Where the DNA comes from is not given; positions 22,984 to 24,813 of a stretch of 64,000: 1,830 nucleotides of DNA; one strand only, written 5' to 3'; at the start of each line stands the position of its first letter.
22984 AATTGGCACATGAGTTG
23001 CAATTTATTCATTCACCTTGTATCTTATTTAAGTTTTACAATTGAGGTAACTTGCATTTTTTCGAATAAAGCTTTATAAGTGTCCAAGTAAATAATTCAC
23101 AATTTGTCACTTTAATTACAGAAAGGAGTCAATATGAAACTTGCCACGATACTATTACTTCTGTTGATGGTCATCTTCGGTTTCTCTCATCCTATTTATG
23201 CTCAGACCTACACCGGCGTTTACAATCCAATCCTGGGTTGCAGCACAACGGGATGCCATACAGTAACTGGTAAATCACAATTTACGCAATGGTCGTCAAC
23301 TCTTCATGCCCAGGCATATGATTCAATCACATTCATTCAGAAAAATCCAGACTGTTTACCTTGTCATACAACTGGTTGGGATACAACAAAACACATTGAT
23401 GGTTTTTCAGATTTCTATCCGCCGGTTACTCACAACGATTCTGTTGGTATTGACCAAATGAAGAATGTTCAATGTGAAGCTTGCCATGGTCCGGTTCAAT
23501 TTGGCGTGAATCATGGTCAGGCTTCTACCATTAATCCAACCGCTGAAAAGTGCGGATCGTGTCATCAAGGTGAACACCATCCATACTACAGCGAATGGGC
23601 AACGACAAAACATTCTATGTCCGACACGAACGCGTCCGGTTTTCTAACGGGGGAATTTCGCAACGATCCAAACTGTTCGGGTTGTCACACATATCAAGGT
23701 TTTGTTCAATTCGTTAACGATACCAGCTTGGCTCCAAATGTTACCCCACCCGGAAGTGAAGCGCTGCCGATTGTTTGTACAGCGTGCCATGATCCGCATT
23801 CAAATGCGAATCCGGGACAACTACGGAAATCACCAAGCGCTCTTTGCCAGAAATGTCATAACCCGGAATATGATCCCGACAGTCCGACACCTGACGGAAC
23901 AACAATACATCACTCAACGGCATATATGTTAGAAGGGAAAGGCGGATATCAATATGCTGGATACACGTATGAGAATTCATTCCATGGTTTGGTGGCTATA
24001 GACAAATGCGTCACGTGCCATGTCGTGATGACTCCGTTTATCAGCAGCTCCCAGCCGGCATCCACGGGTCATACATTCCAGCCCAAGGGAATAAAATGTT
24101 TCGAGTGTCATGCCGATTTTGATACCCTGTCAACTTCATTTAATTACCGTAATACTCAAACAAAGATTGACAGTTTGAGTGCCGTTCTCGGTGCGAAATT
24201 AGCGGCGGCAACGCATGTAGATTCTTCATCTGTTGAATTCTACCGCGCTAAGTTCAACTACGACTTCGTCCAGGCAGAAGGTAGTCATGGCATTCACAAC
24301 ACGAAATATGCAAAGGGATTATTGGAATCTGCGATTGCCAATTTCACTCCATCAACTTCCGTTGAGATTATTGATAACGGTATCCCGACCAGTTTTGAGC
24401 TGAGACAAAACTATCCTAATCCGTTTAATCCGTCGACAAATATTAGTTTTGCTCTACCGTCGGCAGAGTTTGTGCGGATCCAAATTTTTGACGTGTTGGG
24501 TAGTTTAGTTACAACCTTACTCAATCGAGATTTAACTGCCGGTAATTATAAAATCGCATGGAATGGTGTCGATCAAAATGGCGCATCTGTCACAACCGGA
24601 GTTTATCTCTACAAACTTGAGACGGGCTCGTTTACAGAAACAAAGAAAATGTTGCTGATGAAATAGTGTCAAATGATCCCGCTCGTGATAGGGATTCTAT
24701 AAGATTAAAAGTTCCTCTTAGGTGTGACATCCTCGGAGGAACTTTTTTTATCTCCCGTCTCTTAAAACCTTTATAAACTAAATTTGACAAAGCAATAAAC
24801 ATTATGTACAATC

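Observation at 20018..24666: Two paralogous multiheme cytochromes c carrying type IX secretion (T9SS) sorting tails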

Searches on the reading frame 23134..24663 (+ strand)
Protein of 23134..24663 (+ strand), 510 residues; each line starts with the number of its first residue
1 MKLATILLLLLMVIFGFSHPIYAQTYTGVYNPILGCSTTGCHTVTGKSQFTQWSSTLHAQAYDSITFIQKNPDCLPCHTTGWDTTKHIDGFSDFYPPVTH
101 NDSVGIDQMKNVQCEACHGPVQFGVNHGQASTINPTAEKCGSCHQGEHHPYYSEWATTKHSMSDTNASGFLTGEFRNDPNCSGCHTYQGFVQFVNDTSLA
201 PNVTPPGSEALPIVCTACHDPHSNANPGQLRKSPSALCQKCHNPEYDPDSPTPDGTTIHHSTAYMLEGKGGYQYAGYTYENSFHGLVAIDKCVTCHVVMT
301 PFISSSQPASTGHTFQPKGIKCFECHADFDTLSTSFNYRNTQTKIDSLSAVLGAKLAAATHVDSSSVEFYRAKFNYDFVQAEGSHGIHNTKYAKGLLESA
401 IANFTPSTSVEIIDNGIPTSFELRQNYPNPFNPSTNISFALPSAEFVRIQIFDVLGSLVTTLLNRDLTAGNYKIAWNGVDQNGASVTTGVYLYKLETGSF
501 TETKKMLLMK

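Call 4: search_protein_families(library=pfam, proteins=[window:23134-24663:+], max_evalue=1)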
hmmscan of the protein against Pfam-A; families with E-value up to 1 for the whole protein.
window:23134-24663:+ (510 aa): 10 families
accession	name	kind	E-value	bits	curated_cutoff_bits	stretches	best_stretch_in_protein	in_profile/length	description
PF09699.15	Paired_CXXCH_1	-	3.6e-14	52.6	20.6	2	215-244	9-38/41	Doubled CXXCH motif (Paired_CXXCH_1)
PF22113.1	Mtrc-MtrF_II-IV_dom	-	4.3e-14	52.9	30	3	215-333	9-132/176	Outer membrane cytochrome MtrC/MtrF-like, domains II/IV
PF14522.11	Cytochrome_C7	-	4.6e-10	39.6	24.8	3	109-186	11-67/67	Cytochrome c7 and related cytochrome c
PF13435.11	Cytochrome_C554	-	1.5e-09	39.1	20.8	2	40-119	4-84/84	Cytochrome c554 and c-prime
PF14537.11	Cytochrom_c3_2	-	1.7e-09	38.5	25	2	287-330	24-68/79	Cytochrome c3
PF13860.13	FlgD_ig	-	4.2e-08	33.5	27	1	438-496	13-74/79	FlgD Ig-like domain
PF18962.6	Por_Secre_tail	-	7e-08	33.1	27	1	427-506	2-73/75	Secretion system C-terminal sorting domain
PF13585.12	CHU_C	-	0.00057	20.4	27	1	445-505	27-81/86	CHU_C Type IX secretion signal domain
PF02335.20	Cytochrom_C552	-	0.017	14.6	24.1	1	291-403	260-372/438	Cytochrome c552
PF03264.19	Cytochrom_NNT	-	0.033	14.4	24.1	0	291-328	127-166/174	NapC/NirT cytochrome c family, N-terminal region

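Call 5: search_protein_families(library=ncbifam, proteins=[window:23134-24663:+], max_evalue=1)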
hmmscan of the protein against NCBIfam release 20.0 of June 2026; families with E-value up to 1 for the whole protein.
window:23134-24663:+ (510 aa): 22 families
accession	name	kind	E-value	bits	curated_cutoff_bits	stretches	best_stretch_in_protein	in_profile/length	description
NF041198.1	UshA_like_PCGU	equivalog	2e-21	76.2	275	2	40-150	413-514/519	UshA-like (seleno)protein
NF033707.1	T9SS_sortase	equivalog_domain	4.5e-10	37.8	420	1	424-503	999-1083/1095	type IX secretion system sortase PorU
TIGR04183.1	Por_Secre_tail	domain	6.7e-10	38.8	23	1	427-507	2-70/72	T9SS type A sorting domain-containing protein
TIGR01905.1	paired_CXXCH_1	subfamily_domain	9.1e-08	31.9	25.2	1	215-243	9-37/41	doubled CXXCH domain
TIGR03508.1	decahem_SO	subfamily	2.9e-07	30.2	192.2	1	215-297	192-249/258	DmsE family decaheme c-type cytochrome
NF038113.1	T9SSA_dep_M36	equivalog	1.4e-06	26.8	885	1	422-508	791-868/869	T9SS-dependent M36 family metallopeptidase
NF005176.1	PRK06655.1-1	equivalog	7.6e-05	22.7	230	1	442-499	94-151/197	flagellar hook assembly protein FlgD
NF052323.1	T9SSA_dep_M6i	equivalog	0.00011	20.3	600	1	426-501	960-1029/1043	T9SS-dependent M6-like inactivated metalloprotease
NF041028.1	decahem_GSU2203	exception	0.00044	19.6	325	0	109-165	65-126/317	GSU2203 family decaheme c-type cytochrome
NF009277.0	PRK12634.1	equivalog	0.00052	20.2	333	1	439-491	116-168/221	flagellar basal body rod modification protein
NF009276.0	PRK12633.1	equivalog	0.0031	17.3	383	1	444-495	128-179/234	flagellar basal body rod modification protein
NF009453.0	PRK12813.1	equivalog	0.0043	16.6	264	1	463-498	139-174/223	flagellar basal body rod modification protein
NF052343.1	hydrazine_HDH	equivalog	0.0053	15.2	900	1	280-328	107-155/564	hydrazine dehydrogenase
NF052228.1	T9SS_PorZ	equivalog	0.0091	14.4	260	1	427-494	676-739/757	type IX secretion system anionic LPS delivery protein PorZ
NF009452.0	PRK12812.1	equivalog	0.014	14.6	258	1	447-495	154-204/289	flagellar basal body rod modification protein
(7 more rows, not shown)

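Call 10: find_homologous_proteins(query=window:23134-24663:+)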
Query window:23134-24663:+ (510 aa): 5363 proteins with E <= 0.001 among 8000 candidates; the best 120 are listed.
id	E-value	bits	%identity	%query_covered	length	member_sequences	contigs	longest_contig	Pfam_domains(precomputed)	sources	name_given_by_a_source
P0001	0.0e+0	1205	100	100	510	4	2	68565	PF09699.16,PF14537.12,PF13435.12,PF18962.8,PF13860.13,PF14522.12,PF22113.2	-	-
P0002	3.8e-263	892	73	100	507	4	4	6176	PF09699.16,PF14537.12,PF13435.12,PF18962.8,PF13860.13,PF14522.12,PF22113.2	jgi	jgi:predicted CXXCH cytochrome family protein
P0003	1.6e-261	887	71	100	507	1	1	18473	PF09699.16,PF14537.12,PF13435.12,PF18962.8,PF13860.13,PF14522.12,PF22113.2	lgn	-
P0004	9.9e-218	742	62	99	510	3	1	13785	PF09699.16,PF14537.12,PF13435.12,PF18962.8,PF13860.13,PF14522.12,PF22113.2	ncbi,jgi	-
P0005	1.8e-213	728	59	100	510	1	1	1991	PF09699.16,PF14537.12,PF13435.12,PF18962.8,PF13860.13,PF14522.12,PF22113.2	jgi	-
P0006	8.1e-212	723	62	100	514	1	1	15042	PF09699.16,PF14537.12,PF13435.12,PF18962.8,PF13860.13,PF14522.12,PF22113.2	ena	-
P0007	1.4e-211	722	61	99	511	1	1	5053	PF09699.16,PF14537.12,PF13435.12,PF13585.13,PF18962.8,PF13860.13,PF14522.12,PF22113.2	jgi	jgi:predicted CXXCH cytochrome family protein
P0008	3.7e-211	721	62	92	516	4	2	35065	PF09699.16,PF14537.12,PF13435.12,PF13585.13,PF18962.8,PF13860.13,PF14522.12,PF22113.2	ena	-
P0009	6.4e-206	703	60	96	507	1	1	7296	PF09699.16,PF14537.12,PF13435.12,PF18962.8,PF13860.13,PF14522.12,PF22113.2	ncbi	-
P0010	2.2e-204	698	57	100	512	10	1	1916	PF09699.16,PF14537.12,PF13435.12,PF18962.8,PF13860.13,PF14522.12,PF22113.2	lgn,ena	-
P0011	4.6e-204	697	60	99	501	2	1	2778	PF09699.16,PF14537.12,PF13435.12,PF13860.13,PF14522.12,PF22113.2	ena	-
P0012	7.8e-198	677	58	100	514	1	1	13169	PF09699.16,PF14537.12,PF13435.12,PF18962.8,PF03264.20,PF13860.13,PF14522.12,PF22113.2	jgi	jgi:predicted CXXCH cytochrome family protein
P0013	8.3e-194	663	56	100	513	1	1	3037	PF09699.16,PF14537.12,PF13435.12,PF18962.8,PF13860.13,PF14522.12,PF22113.2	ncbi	-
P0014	2.9e-191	655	58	96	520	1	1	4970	PF09699.16,PF14537.12,PF13435.12,PF18962.8,PF13860.13,PF14522.12,PF22113.2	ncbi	-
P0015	3.3e-182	625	54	97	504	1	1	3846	PF09699.16,PF14537.12,PF13435.12,PF13860.13,PF14522.12,PF22113.2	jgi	jgi:predicted CXXCH cytochrome family protein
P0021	1.0e-174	600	53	100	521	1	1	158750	PF09699.16,PF14537.12,PF13435.12,PF03264.20,PF13860.13,PF14522.12,PF22113.2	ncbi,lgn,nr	ncbi:MAG: T9SS type A sorting domain-containing protein [Ignavibacteriales bacterium]|nr:T9SS type A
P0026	1.0e-168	581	53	99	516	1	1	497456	PF09699.16,PF14537.12,PF13435.12,PF18962.8,PF13860.13,PF14522.12,PF22113.2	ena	-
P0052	3.9e-139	483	45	100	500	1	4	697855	PF09699.16,PF14537.12,PF13435.12,PF18962.8,PF02085.22,PF14522.12,PF22113.2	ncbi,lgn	-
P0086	5.7e-111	390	44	100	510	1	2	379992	PF09699.16,PF14537.12,PF13435.12,PF18962.8,PF14522.12,PF22113.2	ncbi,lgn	-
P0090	6.0e-109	383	41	100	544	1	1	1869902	PF09699.16,PF14537.12,PF13435.12,PF18962.8,PF03264.20,PF14522.12,PF22113.2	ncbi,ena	-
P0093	3.2e-108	381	41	100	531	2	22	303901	PF09699.16,PF14537.12,PF13435.12,PF18962.8,PF02335.21,PF14522.12,PF22113.2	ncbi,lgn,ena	-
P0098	4.2e-107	377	41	99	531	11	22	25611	PF09699.16,PF14537.12,PF13435.12,PF18962.8,PF13860.13,PF14522.12,PF22113.2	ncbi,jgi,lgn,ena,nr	ncbi:MAG: hypothetical protein AUK34_04115 [Ignavibacteria bacterium CG2_30_36_16]|nr:ammonia-formin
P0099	5.7e-107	377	42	99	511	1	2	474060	PF09699.16,PF14537.12,PF13435.12,PF18962.8,PF13860.13,PF14522.12,PF22113.2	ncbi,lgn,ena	-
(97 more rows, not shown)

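Call 21: search_solved_structures(query=window:23134-24663:+, max_evalue=1, show_alignments=3)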
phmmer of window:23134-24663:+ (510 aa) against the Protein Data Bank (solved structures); distinct sequences matched with E-value up to 1: 8.
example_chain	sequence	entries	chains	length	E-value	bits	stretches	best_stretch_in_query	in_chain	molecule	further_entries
6r2q_A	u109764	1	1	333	0.001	21.2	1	214-244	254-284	Cystathionine beta-synthase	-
3c12_A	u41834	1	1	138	0.011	17.9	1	440-492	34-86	Flagellar protein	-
3osv_A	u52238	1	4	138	0.19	13.7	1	439-498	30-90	Flagellar basal-body rod modification protein FlgD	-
6hif_G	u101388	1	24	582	0.26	13.3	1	280-328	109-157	Hydrazine dehydrogenase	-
28pb_A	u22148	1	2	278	0.44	12.5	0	213-244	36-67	Cytochrome c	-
4fas_A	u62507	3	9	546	0.66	11.9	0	108-153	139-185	Hydroxylamine oxidoreductase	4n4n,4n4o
7bk7_AAA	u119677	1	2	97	0.69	11.9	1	464-495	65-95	Putative copper resistance protein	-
6m0p_A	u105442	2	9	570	0.73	11.8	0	108-153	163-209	Aerobic hydroxylamine oxidoreductase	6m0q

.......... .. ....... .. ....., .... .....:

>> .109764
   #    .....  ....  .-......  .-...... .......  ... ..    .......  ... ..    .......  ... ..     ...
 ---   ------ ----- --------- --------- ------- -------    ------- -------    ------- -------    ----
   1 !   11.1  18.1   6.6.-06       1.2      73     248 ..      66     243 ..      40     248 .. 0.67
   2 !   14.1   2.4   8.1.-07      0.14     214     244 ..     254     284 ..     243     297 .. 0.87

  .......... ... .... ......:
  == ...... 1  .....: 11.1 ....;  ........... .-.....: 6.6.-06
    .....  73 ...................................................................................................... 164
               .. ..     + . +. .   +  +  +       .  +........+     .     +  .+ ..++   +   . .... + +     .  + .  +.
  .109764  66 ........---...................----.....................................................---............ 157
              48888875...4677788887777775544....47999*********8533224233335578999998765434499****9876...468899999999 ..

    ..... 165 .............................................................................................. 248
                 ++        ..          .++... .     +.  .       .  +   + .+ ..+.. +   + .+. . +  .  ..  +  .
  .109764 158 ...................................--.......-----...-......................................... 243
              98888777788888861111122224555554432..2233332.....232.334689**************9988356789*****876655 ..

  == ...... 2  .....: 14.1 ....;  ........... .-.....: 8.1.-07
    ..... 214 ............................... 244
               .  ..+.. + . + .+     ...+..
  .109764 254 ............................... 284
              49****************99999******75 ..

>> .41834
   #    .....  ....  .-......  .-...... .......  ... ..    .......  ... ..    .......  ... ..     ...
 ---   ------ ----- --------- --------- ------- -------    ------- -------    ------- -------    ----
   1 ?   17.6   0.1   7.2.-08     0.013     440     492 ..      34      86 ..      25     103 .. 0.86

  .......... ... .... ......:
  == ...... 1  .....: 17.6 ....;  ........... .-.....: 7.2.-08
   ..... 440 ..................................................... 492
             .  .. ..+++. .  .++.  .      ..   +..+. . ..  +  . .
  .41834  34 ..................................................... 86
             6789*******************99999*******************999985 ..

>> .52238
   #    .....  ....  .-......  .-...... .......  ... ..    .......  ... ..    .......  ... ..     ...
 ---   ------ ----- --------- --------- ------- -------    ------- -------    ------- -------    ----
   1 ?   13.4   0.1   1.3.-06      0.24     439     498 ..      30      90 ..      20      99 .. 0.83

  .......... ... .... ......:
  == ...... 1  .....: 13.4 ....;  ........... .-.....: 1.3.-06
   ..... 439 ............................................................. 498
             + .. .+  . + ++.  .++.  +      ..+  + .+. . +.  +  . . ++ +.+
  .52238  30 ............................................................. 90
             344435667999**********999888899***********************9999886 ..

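Call 26: find_encoding_contigs(protein=P0021, flank=10000, max_places=2)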
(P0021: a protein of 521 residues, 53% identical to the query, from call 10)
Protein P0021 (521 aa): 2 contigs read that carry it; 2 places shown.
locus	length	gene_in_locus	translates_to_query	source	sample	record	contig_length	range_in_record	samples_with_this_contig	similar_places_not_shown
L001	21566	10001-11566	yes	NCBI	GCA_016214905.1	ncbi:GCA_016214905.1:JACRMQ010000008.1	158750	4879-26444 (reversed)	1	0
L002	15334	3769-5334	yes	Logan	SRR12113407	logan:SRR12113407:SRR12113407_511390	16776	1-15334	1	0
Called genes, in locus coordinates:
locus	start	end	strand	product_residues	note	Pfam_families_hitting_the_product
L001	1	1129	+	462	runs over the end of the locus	PF05140:ResB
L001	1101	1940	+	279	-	PF01578:Cytochrom_C_asm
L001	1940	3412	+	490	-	PF02310:B12-binding, PF04055:Radical_SAM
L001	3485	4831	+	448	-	PF02085:Cytochrom_CIII (faint), PF14522:Cytochrome_C7 (faint), PF14537:Cytochrom_c3_2 (faint), PF22113:Mtrc-MtrF_II-IV_dom (weak), PF09699:Paired_CXXCH_1, PF22113:Mtrc-MtrF_II-IV_dom, PF09699:Paired_CXXCH_1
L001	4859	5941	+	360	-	PF00578:AhpC-TSA, PF08534:Redoxin, PF13098:Thioredoxin_2 (weak), PF13905:Thioredoxin_8 (weak), PF07719:TPR_2 (faint), PF13424:TPR_12 (faint), PF14559:TPR_19 (faint)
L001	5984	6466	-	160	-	-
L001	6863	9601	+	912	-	PF14522:Cytochrome_C7 (faint), PF22113:Mtrc-MtrF_II-IV_dom (faint), PF13435:Cytochrome_C554 (faint), PF14537:Cytochrom_c3_2 (faint), PF09699:Paired_CXXCH_1 (weak), PF13860:FlgD_ig, PF18962:Por_Secre_tail (weak)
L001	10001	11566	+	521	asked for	PF03264:Cytochrom_NNT (faint), PF14522:Cytochrome_C7 (faint), PF22113:Mtrc-MtrF_II-IV_dom (weak), PF13435:Cytochrome_C554 (faint), PF14537:Cytochrom_c3_2 (faint), PF09699:Paired_CXXCH_1 (weak), PF22113:Mtrc-MtrF_II-IV_dom (weak), PF13860:FlgD_ig (weak)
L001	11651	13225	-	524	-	-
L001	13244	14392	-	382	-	-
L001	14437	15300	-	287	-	-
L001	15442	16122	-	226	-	PF00072:Response_reg, PF00486:Trans_reg_C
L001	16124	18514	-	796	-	PF00512:HisKA, PF02518:HATPase_c, PF13581:HATPase_c_2 (faint)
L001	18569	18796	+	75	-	-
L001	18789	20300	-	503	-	PF00675:Peptidase_M16, PF05193:Peptidase_M16_C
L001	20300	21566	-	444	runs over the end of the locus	PF00675:Peptidase_M16, PF05193:Peptidase_M16_C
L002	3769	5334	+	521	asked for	PF03264:Cytochrom_NNT (faint), PF14522:Cytochrome_C7 (faint), PF22113:Mtrc-MtrF_II-IV_dom (weak), PF13435:Cytochrome_C554 (faint), PF14537:Cytochrom_c3_2 (faint), PF09699:Paired_CXXCH_1 (weak), PF22113:Mtrc-MtrF_II-IV_dom (weak), PF13860:FlgD_ig (weak)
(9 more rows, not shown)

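Call 27: find_encoding_contigs(protein=P0090, flank=10000, max_places=2)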
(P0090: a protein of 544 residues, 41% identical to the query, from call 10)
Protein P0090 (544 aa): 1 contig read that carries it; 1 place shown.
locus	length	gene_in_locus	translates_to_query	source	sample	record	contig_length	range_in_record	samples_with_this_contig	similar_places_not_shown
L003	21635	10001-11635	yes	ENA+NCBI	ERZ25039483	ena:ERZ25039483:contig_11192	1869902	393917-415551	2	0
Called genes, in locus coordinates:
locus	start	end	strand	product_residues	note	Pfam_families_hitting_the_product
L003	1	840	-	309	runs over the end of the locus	PF00005:ABC_tran, PF13304:AAA_21 (faint)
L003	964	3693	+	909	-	PF00270:DEAD, PF04851:ResIII, PF00271:Helicase_C, PF16124:RecQ_Zn_bind, PF00570:HRDC, PF14493:HTH_40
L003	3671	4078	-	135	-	PF14129:DUF4296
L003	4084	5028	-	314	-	PF01694:Rhomboid, PF08551:DUF1751, PF20216:DUF6576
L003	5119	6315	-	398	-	PF00162:PGK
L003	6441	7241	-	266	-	PF00044:Gp_dh_N (faint), PF02800:Gp_dh_C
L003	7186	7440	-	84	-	PF00044:Gp_dh_N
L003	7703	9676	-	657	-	PF11974:bMG3 (faint), PF17210:SdrD_B, PF17802:SpaA (faint), PF13715:CarbopepD_reg_2 (faint), PF17210:SdrD_B, PF13620:CarboxypepD_reg (weak), PF22904:NOMO1-like_2nd (weak), PF18962:Por_Secre_tail, +2 more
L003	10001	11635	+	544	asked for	PF03264:Cytochrom_NNT (faint), PF14522:Cytochrome_C7 (faint), PF22113:Mtrc-MtrF_II-IV_dom (weak), PF13435:Cytochrome_C554 (faint), PF14537:Cytochrom_c3_2 (faint), PF09699:Paired_CXXCH_1 (weak), PF18962:Por_Secre_tail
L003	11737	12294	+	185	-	PF22113:Mtrc-MtrF_II-IV_dom (faint), PF13435:Cytochrome_C554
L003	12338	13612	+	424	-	-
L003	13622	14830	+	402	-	PF02085:Cytochrom_CIII (faint), PF22113:Mtrc-MtrF_II-IV_dom (faint), PF14537:Cytochrom_c3_2 (faint), PF14522:Cytochrome_C7 (weak)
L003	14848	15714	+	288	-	PF14522:Cytochrome_C7 (faint), PF09698:GSu_C4xC__C2xCH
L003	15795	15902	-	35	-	-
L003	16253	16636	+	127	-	PF00072:Response_reg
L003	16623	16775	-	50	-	-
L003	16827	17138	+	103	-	-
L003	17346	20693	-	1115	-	PF13313:DUF4082, PF16655:PhoD_N (faint), PF16656:Pur_ac_phosph_N (faint), PF13313:DUF4082, PF24489:Ig_J_second (faint), PF25300:Fn3_Dep-1_3rd (faint), PF00041:fn3, PF18962:Por_Secre_tail, +5 more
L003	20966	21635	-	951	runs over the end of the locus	PF18962:Por_Secre_tail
